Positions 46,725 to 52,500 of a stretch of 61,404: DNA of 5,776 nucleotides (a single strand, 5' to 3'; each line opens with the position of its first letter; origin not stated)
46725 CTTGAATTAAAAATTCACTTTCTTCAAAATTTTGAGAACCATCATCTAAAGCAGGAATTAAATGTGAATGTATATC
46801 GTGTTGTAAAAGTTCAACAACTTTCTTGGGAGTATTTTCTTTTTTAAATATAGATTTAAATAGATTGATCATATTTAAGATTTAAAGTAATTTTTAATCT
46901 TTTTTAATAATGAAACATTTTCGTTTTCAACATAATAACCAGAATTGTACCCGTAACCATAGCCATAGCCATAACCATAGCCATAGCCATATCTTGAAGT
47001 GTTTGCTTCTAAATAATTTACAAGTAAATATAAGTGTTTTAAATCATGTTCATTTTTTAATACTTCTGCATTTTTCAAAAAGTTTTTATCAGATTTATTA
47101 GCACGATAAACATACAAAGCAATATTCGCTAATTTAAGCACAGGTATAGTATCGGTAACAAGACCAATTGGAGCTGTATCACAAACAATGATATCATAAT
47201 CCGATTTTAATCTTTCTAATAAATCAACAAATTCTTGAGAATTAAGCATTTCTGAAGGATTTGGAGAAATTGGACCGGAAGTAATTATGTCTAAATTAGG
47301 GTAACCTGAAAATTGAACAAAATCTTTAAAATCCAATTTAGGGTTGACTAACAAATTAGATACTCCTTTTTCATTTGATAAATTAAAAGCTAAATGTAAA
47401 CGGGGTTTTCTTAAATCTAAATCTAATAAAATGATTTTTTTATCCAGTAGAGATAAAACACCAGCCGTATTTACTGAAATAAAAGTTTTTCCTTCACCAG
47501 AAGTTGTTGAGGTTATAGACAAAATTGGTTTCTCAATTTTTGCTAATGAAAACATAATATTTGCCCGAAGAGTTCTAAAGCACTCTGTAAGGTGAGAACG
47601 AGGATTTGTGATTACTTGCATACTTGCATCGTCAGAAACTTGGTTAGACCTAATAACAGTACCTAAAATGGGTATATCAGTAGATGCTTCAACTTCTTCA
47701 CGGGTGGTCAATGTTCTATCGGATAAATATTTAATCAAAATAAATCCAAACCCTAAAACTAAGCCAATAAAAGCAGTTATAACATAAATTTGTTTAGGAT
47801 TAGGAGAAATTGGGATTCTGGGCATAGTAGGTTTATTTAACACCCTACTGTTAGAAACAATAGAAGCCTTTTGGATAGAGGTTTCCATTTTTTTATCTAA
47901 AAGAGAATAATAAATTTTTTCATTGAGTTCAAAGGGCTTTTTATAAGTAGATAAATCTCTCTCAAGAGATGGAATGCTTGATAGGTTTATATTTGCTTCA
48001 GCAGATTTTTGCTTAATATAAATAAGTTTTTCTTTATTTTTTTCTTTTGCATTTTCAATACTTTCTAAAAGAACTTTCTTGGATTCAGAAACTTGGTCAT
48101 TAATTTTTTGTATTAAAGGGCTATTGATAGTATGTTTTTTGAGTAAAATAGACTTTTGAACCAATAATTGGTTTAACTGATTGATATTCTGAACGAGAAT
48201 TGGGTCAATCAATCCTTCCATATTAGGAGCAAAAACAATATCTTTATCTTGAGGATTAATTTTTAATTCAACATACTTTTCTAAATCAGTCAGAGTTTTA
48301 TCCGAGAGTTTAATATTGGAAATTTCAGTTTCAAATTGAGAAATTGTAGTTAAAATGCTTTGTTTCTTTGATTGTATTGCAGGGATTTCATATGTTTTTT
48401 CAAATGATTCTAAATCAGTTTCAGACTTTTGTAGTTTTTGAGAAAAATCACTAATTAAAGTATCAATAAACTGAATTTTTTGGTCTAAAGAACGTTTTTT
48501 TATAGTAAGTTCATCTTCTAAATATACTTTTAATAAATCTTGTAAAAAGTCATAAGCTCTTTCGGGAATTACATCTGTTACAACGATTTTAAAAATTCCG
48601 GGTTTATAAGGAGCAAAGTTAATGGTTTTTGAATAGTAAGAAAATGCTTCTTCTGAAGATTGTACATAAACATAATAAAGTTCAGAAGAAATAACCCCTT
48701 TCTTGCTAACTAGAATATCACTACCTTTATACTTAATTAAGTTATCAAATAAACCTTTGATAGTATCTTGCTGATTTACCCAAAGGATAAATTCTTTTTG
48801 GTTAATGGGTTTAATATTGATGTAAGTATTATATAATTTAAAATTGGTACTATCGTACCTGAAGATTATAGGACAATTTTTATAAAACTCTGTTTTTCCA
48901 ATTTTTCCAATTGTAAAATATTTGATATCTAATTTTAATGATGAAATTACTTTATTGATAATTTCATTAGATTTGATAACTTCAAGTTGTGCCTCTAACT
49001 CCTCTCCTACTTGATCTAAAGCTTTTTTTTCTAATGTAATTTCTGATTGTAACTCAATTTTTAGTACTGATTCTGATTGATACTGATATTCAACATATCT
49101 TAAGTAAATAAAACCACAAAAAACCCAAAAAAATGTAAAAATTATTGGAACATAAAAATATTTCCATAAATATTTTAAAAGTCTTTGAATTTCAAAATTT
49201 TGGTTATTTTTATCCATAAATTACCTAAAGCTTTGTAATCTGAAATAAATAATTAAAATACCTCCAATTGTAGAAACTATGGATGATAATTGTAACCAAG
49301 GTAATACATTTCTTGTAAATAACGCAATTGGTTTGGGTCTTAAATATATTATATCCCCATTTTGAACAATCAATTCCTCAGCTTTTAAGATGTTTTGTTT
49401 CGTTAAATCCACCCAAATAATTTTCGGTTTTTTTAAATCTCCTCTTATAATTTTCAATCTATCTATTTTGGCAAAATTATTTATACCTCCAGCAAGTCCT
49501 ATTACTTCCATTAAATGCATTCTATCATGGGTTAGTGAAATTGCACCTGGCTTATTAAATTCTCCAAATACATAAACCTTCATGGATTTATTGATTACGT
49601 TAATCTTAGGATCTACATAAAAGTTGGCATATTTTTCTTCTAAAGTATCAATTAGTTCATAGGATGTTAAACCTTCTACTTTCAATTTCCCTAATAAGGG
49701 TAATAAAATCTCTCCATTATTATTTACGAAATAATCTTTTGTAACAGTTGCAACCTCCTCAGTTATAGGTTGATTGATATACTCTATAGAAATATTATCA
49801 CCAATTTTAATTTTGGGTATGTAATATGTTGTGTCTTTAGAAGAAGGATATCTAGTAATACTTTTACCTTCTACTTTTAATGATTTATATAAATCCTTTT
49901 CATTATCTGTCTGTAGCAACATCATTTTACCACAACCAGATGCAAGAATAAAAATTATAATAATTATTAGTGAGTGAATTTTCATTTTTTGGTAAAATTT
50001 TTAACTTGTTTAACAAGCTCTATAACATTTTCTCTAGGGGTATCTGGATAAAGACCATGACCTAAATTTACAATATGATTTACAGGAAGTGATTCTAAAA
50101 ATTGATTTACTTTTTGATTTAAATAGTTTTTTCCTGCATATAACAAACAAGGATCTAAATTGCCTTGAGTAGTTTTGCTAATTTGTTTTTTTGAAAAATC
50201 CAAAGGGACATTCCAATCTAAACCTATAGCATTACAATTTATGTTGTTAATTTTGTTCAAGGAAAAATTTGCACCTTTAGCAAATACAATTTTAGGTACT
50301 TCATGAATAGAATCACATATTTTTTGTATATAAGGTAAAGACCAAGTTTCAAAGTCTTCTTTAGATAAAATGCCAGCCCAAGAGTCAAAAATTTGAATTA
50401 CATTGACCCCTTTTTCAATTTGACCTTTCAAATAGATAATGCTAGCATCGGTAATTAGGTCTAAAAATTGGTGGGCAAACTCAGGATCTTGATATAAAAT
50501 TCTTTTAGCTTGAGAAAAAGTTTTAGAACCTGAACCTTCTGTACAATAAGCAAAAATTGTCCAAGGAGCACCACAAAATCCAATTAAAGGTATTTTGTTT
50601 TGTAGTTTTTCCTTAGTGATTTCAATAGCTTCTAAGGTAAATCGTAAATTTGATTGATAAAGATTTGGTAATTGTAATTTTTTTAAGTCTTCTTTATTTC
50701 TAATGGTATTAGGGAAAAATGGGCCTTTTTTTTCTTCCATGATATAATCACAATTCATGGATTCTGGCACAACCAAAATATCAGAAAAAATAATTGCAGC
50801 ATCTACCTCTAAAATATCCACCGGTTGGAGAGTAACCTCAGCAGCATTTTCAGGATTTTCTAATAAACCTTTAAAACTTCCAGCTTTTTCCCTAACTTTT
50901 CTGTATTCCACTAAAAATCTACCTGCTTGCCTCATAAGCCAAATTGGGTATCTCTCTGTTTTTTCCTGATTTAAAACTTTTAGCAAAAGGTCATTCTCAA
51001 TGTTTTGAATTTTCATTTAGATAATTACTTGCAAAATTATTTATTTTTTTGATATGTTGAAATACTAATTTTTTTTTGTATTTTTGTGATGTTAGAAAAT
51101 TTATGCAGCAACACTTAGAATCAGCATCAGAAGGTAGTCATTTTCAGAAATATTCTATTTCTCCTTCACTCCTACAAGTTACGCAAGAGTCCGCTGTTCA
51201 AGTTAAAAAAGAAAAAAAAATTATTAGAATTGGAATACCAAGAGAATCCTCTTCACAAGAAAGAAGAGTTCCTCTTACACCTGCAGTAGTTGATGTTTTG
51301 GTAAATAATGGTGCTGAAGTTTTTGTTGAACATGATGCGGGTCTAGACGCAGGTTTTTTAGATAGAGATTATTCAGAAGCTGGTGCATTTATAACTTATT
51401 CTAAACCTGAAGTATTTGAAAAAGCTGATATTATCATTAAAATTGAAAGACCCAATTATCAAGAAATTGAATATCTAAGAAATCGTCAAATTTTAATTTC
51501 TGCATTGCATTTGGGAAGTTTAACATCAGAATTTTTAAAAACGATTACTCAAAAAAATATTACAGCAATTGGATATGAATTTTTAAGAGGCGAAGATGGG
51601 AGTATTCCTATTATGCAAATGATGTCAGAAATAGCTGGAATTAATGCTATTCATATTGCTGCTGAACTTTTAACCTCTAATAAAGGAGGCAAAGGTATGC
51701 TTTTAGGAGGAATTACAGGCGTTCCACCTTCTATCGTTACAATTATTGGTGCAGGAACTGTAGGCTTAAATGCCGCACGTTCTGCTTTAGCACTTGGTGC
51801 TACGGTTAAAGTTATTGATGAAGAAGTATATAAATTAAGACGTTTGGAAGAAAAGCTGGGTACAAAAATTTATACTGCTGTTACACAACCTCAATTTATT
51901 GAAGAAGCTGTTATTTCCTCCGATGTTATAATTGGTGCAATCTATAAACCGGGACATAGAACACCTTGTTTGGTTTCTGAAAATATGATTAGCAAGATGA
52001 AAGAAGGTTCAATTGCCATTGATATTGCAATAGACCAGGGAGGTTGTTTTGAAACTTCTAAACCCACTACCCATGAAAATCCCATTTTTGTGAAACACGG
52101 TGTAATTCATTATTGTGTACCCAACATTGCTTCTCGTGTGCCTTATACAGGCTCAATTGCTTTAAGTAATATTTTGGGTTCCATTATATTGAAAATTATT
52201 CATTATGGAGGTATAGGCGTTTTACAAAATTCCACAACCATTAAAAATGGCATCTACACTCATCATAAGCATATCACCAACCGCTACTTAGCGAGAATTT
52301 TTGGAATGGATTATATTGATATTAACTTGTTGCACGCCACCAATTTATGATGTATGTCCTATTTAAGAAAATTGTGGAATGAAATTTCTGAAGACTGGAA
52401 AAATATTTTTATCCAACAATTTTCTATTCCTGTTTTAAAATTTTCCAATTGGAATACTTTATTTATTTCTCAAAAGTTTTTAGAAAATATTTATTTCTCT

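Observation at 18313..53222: A structured GC-rich repeat family always placed immediately after a stop codon, in sense orientation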

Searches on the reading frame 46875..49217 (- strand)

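Call 89: search_protein_families(library=pfam, proteins=[window:46875-49217:-], max_evalue=0.00001)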
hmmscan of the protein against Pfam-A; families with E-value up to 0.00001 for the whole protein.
window:46875-49217:- (780 aa): 4 families
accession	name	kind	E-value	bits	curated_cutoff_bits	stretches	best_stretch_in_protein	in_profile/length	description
PF13807.11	GNVR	-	2.8e-11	43.6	27.7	1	429-497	13-81/82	G-rich domain on putative tyrosine kinase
PF13614.12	AAA_31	-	1.8e-07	31.7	27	1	565-686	3-131/177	AAA domain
PF01656.29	CbiA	-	3.3e-07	30.7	25.4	1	567-669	2-64/125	CobQ/CobB/MinD/ParA nucleotide binding domain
PF02706.20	Wzz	-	4.3e-07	30.6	25.5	1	7-94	2-91/91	Chain length determinant protein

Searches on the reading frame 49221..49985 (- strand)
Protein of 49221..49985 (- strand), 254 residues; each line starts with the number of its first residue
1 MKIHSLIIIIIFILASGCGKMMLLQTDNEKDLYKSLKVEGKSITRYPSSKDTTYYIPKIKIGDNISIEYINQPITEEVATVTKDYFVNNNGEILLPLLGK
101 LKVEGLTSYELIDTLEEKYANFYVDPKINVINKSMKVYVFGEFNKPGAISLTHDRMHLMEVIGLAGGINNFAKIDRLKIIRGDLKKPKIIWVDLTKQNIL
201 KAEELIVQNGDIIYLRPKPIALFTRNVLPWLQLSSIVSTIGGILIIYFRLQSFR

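Call 89: search_protein_families(library=pfam, proteins=[window:49221-49985:-], max_evalue=0.00001)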
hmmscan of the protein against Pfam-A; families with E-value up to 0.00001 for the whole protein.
window:49221-49985:- (254 aa): 3 families
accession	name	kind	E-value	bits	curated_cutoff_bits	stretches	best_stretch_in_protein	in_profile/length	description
PF02563.21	Poly_export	-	3.3e-13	50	28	1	58-130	8-74/77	Polysaccharide biosynthesis/export protein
PF22461.2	SLBB_2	-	1.2e-09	38.6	27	1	136-214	2-78/79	SLBB domain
PF10531.15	SLBB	-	1.1e-06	28.8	27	1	136-182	1-46/55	SLBB domain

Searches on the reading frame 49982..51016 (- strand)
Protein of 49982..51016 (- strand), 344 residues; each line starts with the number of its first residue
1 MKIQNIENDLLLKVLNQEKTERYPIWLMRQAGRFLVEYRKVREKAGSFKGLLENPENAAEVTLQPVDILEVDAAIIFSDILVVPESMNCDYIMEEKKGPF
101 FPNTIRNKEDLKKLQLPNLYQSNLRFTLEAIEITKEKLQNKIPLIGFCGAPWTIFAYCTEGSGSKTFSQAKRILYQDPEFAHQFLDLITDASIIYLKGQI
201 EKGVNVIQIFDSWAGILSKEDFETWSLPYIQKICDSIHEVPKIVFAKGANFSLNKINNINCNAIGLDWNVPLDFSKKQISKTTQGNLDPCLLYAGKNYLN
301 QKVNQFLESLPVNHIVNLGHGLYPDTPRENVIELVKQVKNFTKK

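Call 89: search_protein_families(library=pfam, proteins=[window:49982-51016:-], max_evalue=0.00001)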
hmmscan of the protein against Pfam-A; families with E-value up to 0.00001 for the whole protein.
window:49982-51016:- (344 aa): 1 family
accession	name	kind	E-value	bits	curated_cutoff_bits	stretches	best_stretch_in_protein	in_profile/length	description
PF01208.23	URO-D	-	1.2e-120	403.1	23.9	1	7-340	2-345/346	Uroporphyrinogen decarboxylase (URO-D)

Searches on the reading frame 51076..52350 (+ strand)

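Call 89: search_protein_families(library=pfam, proteins=[window:51076-52350:+], max_evalue=0.00001)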
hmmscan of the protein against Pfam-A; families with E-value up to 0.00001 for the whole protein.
window:51076-52350:+ (424 aa): 2 families
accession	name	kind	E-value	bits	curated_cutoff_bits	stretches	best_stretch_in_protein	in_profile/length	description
PF01262.27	AlaDh_PNT_C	-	5.2e-66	222.6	23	1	191-402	1-213/214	Alanine dehydrogenase/PNT, C-terminal domain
PF05222.21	AlaDh_PNT_N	-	5.2e-38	130.8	30.4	1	53-187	1-136/136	Alanine dehydrogenase/PNT, N-terminal domain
